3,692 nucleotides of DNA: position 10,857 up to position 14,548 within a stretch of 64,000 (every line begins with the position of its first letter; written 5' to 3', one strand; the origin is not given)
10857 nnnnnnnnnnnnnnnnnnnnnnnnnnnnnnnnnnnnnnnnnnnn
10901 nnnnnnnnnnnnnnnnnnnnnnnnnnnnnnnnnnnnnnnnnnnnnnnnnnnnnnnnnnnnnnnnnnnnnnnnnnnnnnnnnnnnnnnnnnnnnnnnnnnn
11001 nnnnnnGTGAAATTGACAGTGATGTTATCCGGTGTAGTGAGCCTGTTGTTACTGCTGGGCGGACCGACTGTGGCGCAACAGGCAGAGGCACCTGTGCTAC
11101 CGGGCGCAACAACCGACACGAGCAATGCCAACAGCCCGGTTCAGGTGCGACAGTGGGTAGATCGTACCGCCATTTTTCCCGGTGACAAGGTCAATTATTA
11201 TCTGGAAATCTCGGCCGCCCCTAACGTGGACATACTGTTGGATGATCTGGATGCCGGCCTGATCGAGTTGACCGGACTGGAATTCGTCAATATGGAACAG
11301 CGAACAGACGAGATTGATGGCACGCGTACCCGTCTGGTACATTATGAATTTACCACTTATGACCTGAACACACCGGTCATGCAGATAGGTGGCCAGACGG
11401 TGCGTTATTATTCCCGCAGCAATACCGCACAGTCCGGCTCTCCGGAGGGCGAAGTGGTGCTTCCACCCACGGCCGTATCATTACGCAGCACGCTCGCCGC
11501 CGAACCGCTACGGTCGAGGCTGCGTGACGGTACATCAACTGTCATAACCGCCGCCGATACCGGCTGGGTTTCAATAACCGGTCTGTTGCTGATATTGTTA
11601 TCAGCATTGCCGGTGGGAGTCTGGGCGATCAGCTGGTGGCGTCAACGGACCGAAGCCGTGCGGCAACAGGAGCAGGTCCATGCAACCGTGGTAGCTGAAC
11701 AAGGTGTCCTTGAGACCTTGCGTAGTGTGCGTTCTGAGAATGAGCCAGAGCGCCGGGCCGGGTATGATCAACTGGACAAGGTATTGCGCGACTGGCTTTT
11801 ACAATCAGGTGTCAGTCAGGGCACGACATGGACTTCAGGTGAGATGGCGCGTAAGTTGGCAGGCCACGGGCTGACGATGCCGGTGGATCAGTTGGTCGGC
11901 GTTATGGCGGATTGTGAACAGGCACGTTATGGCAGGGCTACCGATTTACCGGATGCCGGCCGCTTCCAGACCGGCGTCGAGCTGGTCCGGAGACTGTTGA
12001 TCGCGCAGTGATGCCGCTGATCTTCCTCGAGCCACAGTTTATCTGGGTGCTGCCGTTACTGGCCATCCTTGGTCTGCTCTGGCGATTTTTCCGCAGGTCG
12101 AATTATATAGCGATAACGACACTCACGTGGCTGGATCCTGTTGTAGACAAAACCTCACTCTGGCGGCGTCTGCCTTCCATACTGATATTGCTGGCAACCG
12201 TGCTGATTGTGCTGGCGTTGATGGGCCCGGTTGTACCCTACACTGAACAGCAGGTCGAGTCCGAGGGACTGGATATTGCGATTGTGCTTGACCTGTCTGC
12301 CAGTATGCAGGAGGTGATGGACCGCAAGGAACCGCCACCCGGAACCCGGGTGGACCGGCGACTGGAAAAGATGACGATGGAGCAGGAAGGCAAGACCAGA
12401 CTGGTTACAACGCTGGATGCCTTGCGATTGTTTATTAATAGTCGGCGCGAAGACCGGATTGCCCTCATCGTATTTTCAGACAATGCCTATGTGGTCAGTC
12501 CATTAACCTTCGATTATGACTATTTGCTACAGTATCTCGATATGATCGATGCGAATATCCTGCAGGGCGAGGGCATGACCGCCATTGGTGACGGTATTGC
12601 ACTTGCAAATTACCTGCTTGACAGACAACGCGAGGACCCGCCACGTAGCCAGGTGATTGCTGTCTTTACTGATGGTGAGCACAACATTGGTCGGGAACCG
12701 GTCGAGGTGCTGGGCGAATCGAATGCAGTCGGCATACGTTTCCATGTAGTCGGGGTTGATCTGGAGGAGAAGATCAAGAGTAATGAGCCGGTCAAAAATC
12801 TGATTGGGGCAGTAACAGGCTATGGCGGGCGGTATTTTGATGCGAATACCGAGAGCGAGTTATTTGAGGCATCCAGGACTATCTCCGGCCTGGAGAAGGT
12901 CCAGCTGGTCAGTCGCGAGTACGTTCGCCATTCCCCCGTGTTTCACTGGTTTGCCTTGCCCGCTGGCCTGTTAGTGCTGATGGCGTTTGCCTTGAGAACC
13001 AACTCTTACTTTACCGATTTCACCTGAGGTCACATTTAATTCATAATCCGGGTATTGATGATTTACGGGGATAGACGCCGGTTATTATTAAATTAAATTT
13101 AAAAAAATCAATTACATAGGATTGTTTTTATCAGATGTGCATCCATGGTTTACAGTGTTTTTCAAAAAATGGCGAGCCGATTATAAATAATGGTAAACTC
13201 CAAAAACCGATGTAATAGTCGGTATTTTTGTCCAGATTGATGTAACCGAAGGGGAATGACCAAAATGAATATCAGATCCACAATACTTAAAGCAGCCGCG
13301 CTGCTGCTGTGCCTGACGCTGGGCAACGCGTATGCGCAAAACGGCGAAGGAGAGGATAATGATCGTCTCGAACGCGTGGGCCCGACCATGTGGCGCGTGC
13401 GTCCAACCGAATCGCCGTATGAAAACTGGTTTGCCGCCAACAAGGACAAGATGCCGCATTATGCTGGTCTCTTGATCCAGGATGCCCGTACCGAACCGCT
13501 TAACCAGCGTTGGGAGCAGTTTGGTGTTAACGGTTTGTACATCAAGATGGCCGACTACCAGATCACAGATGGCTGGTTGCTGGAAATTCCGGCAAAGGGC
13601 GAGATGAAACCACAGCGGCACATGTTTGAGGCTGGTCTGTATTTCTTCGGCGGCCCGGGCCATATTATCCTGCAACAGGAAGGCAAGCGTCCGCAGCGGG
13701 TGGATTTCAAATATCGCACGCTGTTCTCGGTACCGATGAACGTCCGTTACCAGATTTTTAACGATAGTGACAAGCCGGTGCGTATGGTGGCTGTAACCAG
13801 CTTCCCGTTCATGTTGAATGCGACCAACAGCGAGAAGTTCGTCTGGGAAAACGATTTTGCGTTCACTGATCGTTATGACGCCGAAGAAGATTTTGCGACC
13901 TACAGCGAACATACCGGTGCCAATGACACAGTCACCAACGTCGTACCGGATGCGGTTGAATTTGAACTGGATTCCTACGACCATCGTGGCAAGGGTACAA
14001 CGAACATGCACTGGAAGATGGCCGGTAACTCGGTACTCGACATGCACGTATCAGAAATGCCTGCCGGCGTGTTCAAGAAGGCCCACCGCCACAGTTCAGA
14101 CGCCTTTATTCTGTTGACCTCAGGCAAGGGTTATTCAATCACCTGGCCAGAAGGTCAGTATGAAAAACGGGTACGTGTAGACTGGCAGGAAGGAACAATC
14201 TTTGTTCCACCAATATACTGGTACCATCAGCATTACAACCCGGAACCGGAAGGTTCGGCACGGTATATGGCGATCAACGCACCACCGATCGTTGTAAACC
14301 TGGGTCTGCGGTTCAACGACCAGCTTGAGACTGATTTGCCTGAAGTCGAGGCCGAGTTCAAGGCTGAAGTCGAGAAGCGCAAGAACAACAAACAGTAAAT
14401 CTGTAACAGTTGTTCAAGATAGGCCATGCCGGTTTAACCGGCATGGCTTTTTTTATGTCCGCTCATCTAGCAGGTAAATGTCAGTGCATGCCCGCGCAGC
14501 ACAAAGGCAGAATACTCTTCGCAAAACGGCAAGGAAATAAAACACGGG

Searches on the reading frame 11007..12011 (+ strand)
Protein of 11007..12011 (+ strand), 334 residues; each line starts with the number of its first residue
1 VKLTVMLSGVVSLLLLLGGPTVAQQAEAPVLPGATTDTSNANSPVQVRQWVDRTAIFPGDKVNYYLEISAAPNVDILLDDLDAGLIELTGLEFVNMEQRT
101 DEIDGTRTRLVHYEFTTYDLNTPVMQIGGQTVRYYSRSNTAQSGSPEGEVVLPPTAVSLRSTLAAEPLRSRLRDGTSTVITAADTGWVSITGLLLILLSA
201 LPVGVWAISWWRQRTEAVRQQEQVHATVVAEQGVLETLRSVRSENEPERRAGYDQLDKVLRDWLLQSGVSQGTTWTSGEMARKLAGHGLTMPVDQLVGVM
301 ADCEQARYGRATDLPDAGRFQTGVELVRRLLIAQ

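Call 4: search_protein_families(library=pfam, proteins=[window:11007-12011:+], max_evalue=0.01)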
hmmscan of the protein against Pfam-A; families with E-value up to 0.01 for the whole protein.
window:11007-12011:+ (334 aa): 0 families

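Call 5: search_protein_families(library=ncbifam, proteins=[window:11007-12011:+], max_evalue=0.01)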
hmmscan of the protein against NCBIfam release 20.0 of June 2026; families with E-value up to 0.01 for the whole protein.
window:11007-12011:+ (334 aa): 0 families

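Call 50: find_homologous_proteins(query=window:11007-12011:+)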
Query window:11007-12011:+ (334 aa): 15 proteins with E <= 0.001 among 8000 candidates.
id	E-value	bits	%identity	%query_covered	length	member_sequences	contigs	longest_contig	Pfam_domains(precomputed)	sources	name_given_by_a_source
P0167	4.2e-197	672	93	100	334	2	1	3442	-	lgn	-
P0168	4.9e-195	665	92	100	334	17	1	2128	-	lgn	-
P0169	1.2e-188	644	89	100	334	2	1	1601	-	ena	-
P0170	1.2e-164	565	77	100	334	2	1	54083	-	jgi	jgi:hypothetical protein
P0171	1.6e-97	345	53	99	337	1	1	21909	-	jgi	-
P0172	3.7e-95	337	51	99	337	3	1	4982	-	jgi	-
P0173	7.9e-93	329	51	93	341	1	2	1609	-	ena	-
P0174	2.3e-89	318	51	99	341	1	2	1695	-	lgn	-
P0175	1.7e-87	312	50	100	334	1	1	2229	-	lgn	-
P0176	1.5e-55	207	53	63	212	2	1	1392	-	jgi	jgi:hypothetical protein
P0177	5.4e-55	205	36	99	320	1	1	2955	-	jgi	jgi:hypothetical protein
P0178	9.4e-34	135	32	82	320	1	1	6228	-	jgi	jgi:hypothetical protein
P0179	4.2e-31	126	32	88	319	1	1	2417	-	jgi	jgi:hypothetical protein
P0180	1.4e-29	121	29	91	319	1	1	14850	-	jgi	jgi:hypothetical protein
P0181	2.5e-25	108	29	88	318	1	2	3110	-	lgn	-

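Call 52: find_encoding_contigs(protein=P0171, flank=10000, max_places=2)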
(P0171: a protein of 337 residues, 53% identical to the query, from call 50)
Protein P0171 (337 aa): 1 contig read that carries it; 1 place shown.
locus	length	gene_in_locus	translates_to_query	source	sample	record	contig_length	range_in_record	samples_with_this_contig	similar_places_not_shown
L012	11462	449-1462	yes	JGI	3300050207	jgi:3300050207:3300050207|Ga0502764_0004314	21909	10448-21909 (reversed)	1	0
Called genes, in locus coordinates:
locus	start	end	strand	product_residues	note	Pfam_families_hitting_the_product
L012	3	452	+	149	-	?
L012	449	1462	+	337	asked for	-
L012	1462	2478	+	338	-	PF00092:VWA, PF13519:VWA_2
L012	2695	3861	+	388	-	PF07883:Cupin_2 (faint)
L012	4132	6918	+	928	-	PF07715:Plug, PF00593:TonB_dep_Rec_b-barrel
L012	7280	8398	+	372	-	PF07883:Cupin_2 (faint)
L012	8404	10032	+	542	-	PF00070:Pyr_redox (faint), PF01266:DAO (faint), PF01494:FAD_binding_3, PF07992:Pyr_redox_2 (weak), PF21274:Rng_hyd_C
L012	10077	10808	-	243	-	PF00596:Aldolase_II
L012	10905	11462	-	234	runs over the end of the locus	PF01557:FAA_hydrolase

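Call 53: find_encoding_contigs(protein=P0180, flank=10000, max_places=2)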
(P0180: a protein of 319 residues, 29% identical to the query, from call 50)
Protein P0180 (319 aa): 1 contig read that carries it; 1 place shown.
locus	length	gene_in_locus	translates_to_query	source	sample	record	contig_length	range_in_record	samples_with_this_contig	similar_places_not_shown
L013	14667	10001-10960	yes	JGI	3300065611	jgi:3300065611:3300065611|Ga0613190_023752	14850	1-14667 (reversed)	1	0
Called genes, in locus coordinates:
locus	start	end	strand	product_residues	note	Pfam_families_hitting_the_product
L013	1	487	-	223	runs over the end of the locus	?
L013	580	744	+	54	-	-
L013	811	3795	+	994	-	PF13620:CarboxypepD_reg, PF13715:CarbopepD_reg_2 (faint), PF25183:OMP_b-brl_4, PF00593:TonB_dep_Rec_b-barrel, PF25183:OMP_b-brl_4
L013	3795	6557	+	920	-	PF02585:PIG-L, PF10633:NPCBM_assoc (weak)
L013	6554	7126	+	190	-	-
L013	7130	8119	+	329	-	PF00092:VWA, PF13519:VWA_2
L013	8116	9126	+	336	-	PF00493:MCM (weak), PF00004:AAA (weak), PF07726:AAA_3, PF07728:AAA_5, PF17863:AAA_lid_2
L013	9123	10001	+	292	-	PF01882:DUF58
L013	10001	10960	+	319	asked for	-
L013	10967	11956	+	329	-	PF00092:VWA, PF13519:VWA_2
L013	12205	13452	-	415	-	PF07969:Amidohydro_3 (faint), PF01979:Amidohydro_1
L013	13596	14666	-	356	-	?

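Call 102: find_encoding_contigs(protein=P0178, flank=8000, max_places=2)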
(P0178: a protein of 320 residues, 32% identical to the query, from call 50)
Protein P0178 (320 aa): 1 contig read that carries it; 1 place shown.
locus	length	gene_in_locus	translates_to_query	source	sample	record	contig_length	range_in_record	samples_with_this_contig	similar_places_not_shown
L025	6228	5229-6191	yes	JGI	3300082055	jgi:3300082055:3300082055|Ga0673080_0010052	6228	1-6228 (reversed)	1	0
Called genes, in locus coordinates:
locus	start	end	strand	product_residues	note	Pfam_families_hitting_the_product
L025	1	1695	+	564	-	?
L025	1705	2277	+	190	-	-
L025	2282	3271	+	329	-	PF00092:VWA, PF13519:VWA_2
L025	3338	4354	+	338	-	PF00493:MCM (weak), PF00004:AAA (weak), PF07726:AAA_3, PF07728:AAA_5, PF17863:AAA_lid_2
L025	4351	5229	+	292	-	PF01882:DUF58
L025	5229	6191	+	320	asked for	-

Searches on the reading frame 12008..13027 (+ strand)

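Call 4: search_protein_families(library=pfam, proteins=[window:12008-13027:+], max_evalue=0.01)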
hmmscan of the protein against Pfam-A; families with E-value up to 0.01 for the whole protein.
window:12008-13027:+ (339 aa): 4 families
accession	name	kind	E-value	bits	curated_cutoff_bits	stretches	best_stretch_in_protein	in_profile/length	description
PF13519.12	VWA_2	-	1.3e-16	61.5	27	1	91-224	2-107/107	von Willebrand factor type A domain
PF00092.34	VWA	-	1.7e-12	48.3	23.8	1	89-281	1-164/174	von Willebrand factor type A domain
PF07584.16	BatA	-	0.00017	22.4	25.9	1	2-74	1-77/77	Aerotolerance regulator N-terminal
PF06707.17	DUF1194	-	0.0019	17.9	27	1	179-243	83-147/206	Protein of unknown function (DUF1194)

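Call 5: search_protein_families(library=ncbifam, proteins=[window:12008-13027:+], max_evalue=0.01)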
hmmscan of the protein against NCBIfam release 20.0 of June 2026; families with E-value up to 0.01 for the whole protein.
window:12008-13027:+ (339 aa): 4 families
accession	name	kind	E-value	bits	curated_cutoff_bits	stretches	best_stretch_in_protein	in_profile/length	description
NF047508.1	VWA_BatA_Lepto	exception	2.9e-32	111.9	380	1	52-311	53-289/315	VWA domain-containing protein BatA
NF047506.1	VWA_BatB_Lepto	exception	7.6e-10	38.4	350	1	57-235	55-208/324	VWA domain-containing protein BatB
NF010238.0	PRK13685.1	subfamily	1.4e-07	30.9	432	1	11-101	22-110/335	hypothetical protein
TIGR03436.1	acidobact_VWFA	subfamily_domain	0.0014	18.1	81.25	1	138-226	90-194/324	VWA domain-containing protein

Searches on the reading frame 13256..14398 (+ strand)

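Call 12: search_protein_families(library=pfam, proteins=[window:13256-14398:+], max_evalue=0.001)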
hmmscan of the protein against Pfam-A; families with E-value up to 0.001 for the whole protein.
window:13256-14398:+ (380 aa): 2 families
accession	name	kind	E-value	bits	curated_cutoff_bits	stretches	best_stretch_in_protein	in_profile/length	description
PF07883.17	Cupin_2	-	4.7e-07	29.9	27.2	0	108-180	2-69/70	Cupin domain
PF00190.28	Cupin_1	-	0.00078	19.5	22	0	276-373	48-148/151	Cupin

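Call 88: search_protein_families(library=ncbifam, proteins=[window:13256-14398:+], max_evalue=0.001)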
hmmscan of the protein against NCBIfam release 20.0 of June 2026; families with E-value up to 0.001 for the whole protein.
window:13256-14398:+ (380 aa): 1 family
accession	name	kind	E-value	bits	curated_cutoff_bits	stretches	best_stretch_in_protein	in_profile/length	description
NF049978.1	AminoSalDhMabB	equivalog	0.00055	19.4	650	1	273-359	261-338/351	5-aminosalicylate 1,2-dioxygenase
